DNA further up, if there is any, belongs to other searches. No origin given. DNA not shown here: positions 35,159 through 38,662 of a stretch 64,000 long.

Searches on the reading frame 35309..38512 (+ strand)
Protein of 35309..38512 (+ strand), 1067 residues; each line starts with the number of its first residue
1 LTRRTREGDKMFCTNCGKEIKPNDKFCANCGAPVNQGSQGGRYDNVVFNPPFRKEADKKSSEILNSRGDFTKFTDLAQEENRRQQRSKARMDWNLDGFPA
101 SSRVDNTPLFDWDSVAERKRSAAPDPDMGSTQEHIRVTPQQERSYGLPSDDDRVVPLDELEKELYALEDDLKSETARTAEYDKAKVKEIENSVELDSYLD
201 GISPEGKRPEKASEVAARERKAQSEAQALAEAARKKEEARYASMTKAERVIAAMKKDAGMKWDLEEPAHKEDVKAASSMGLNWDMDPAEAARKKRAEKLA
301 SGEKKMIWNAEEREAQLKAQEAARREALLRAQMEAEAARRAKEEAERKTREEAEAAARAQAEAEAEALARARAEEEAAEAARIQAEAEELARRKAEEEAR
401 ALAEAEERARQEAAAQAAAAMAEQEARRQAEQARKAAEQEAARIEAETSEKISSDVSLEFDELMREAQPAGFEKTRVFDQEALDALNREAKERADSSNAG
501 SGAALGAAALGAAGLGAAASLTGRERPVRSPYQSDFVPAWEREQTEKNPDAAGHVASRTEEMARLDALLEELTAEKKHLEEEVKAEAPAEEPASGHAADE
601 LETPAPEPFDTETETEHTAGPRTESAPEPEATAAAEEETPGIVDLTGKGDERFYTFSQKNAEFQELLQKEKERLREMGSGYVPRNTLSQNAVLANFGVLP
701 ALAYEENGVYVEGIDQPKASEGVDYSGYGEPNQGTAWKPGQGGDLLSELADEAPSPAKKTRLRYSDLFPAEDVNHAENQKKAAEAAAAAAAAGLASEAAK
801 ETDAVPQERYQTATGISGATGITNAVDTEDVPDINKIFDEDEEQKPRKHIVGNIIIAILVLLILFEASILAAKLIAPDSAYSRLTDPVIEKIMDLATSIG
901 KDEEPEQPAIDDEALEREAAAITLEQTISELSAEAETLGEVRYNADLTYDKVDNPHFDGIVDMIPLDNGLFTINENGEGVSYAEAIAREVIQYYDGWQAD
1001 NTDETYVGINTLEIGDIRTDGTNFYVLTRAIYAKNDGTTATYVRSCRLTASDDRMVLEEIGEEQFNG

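Call 23: search_protein_families(library=pfam, proteins=[window:35309-38512:+], max_evalue=0.01)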
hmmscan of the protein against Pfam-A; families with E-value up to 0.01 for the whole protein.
window:35309-38512:+ (1067 aa): 4 families
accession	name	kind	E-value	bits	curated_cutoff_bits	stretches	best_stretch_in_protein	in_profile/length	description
PF13240.11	Zn_Ribbon_1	-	1.1e-08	35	25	1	12-34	1-23/23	zinc-ribbon domain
PF12773.13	DZR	-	0.00021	21.8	27.3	1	13-34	1-22/45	Double zinc ribbon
PF13248.11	Zn_ribbon_3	-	0.001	18.9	27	1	13-33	5-25/26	zinc-ribbon domain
PF18912.6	DZR_2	-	0.0026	18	27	1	6-37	17-49/56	Double zinc ribbon domain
